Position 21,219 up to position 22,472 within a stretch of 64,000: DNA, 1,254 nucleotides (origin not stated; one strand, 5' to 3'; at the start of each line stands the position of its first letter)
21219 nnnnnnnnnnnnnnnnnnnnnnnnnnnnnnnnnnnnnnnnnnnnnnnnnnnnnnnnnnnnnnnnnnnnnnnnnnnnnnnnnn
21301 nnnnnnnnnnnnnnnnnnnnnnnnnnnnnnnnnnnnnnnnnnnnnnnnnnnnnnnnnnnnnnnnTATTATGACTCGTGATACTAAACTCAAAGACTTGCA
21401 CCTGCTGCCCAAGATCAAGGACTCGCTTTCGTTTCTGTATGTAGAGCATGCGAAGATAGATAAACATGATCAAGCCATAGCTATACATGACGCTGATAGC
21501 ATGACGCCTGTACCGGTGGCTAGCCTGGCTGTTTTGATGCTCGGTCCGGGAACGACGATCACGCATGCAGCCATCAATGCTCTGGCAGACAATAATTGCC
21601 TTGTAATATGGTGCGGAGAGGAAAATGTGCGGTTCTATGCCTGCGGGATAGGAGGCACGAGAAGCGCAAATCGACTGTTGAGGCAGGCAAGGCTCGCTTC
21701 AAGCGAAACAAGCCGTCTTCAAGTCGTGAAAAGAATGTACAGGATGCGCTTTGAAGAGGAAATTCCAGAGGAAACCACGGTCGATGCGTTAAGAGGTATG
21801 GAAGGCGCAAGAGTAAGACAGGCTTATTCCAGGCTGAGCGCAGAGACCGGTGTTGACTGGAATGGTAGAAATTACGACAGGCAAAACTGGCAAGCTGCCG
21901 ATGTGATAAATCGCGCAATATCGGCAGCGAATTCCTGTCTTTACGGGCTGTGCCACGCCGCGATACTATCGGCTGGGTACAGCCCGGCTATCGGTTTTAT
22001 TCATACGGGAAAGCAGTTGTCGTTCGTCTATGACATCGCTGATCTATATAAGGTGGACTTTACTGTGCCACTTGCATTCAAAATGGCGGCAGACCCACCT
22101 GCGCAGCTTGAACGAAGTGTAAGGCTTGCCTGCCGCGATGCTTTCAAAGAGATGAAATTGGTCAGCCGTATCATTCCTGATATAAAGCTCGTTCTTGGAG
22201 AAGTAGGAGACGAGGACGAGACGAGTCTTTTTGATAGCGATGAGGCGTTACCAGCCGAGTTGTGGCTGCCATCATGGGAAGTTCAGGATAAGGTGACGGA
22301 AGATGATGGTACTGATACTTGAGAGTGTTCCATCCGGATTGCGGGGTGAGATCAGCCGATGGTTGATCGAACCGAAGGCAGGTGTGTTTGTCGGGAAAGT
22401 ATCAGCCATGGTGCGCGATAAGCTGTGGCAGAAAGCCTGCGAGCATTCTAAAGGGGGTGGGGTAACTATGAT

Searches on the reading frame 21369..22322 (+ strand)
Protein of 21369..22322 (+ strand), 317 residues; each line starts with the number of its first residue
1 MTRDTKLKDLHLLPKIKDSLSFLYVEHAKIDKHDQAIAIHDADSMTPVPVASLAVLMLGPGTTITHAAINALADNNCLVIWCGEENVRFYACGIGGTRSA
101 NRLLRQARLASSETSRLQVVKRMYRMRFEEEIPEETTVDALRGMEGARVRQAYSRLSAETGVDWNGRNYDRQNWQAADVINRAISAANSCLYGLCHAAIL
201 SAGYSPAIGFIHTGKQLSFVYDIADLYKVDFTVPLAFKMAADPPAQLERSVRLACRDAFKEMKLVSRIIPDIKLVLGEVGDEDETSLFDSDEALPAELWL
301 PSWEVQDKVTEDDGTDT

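Call 4: search_protein_families(library=ncbifam, proteins=[window:21369-22322:+])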
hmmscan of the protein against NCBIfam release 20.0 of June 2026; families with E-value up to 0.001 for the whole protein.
window:21369-22322:+ (317 aa): 9 families
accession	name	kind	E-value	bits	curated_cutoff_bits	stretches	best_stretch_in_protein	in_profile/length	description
TIGR03638.1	cas1_ECOLI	exception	2.1e-118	394.5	215.6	1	12-276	3-268/269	type I-E CRISPR-associated endonuclease Cas1e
TIGR00287.1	cas1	equivalog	7.3e-43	146.9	71.7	2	128-242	142-256/327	CRISPR-associated endonuclease Cas1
TIGR03637.1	cas1_YPEST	exception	6.2e-19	68.5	150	2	125-273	159-303/307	type I-F CRISPR-associated endonuclease Cas1f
TIGR03641.1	cas1_HMARI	exception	3.3e-12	46.4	304.1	1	128-233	134-239/324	type I-B CRISPR-associated endonuclease Cas1b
TIGR03640.1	cas1_DVULG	exception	5.5e-11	42.2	385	1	130-213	149-233/340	type I-C CRISPR-associated endonuclease Cas1c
TIGR03639.1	cas1_NMENI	exception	5.6e-10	39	120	1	26-110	8-95/278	type II CRISPR-associated endonuclease Cas1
NF049935.1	cas4g_cas1g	exception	7.8e-09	34.5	560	0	129-214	351-440/546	CRISPR-associated endonuclease Cas4g/Cas1g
TIGR03983.1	cas1_MYXAN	equivalog_domain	7.1e-08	31.8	358.05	1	132-230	156-258/347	type I-MYXAN CRISPR-associated endonuclease Cas1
TIGR04093.1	cas1_CYANO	exception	1.1e-05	24.5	385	1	101-214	120-228/334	type I-D CRISPR-associated endonuclease Cas1d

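Call 10: find_related_loci(query=window:21369-22319:+, collection=genome_contigs, flank=6000)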
Query window:21369-22319:+ (317 aa) in genome_contigs; peptide patterns used: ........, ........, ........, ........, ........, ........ (x = any residue, [..] = any of these).
81 stretches matched a pattern; 14 encode a relative of the query (tblastn E <= 1e-3); 14 distinct loci.
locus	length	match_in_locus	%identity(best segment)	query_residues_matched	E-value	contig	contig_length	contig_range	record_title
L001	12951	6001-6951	79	1-317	4e-178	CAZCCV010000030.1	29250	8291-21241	MAG TPA_asm: uncultured bacterium isolate binchicken_co39_285 genome assembly, contig: NODE_3812_length_29250_cov_9.7747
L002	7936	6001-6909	76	4-306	2e-162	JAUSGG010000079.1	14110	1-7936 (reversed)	MAG: Armatimonadota bacterium isolate E14_metabat.bin.108 E14_k141_512361, whole genome shotgun sequence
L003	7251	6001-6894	76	7-304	1e-160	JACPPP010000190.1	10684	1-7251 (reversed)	MAG: Armatimonadetes bacterium isolate NC_groundwater_630_Ag_B-0.1um_56_30 B_1_S1_Biohub_coassembly_k141_2941664, whole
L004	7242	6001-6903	68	4-304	6e-148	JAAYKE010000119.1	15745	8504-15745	MAG: Armatimonadota bacterium isolate AS10tlH2TH_383 273263_AS10, whole genome shotgun sequence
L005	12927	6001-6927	65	4-311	1e-140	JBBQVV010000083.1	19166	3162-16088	MAG: Chthonomonadales bacterium isolate Co_metawrap_2016 Cmw_2016_k141_24132122_length_19166_cov_9.0000, whole genome sh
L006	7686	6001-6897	67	6-304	4e-139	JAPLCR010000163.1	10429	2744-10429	MAG: Armatimonadota bacterium isolate LacPavin_0818_WC50_MAG_52_7 LacPavin_0818_WC50_scaffold_1004713, whole genome shot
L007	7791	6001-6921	66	2-305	1e-138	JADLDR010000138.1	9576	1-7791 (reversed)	MAG: Armatimonadota bacterium isolate SJ283 c_000000721150, whole genome shotgun sequence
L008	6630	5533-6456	63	1-307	4e-137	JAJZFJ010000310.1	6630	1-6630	MAG: bacterium isolate LL3.bin15 NODE_12091_length_6630_cov_1.053975, whole genome shotgun sequence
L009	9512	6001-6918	65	7-313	7e-136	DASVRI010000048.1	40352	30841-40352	MAG TPA_asm: Abditibacteriaceae bacterium isolate SMAG_U3232 k141_662028, whole genome shotgun sequence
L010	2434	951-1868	63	8-314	9e-140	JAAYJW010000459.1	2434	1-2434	MAG: candidate division WS1 bacterium isolate AS10tlH2TH_342 277745_AS10, whole genome shotgun sequence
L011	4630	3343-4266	64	8-316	7e-134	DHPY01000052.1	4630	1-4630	MAG TPA_asm: Armatimonadetes bacterium UBA5352 UBA5352_contig_6592, whole genome shotgun sequence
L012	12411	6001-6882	56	5-301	8e-114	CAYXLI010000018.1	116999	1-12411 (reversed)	MAG TPA_asm: uncultured Solibacteraceae bacterium isolate SRP272529_co2_59 genome assembly, contig: NODE_146_length_1169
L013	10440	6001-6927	66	7-315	1e-144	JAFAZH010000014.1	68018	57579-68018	MAG: Abditibacteriaceae bacterium isolate CP_BM_RX_R8_36 BM_RX_R8_k147_2663851, whole genome shotgun sequence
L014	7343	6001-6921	61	7-316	6e-127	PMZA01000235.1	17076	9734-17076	MAG: Armatimonadetes bacterium isolate fen_943 73.20110800_E3D.109_contig_67273, whole genome shotgun sequence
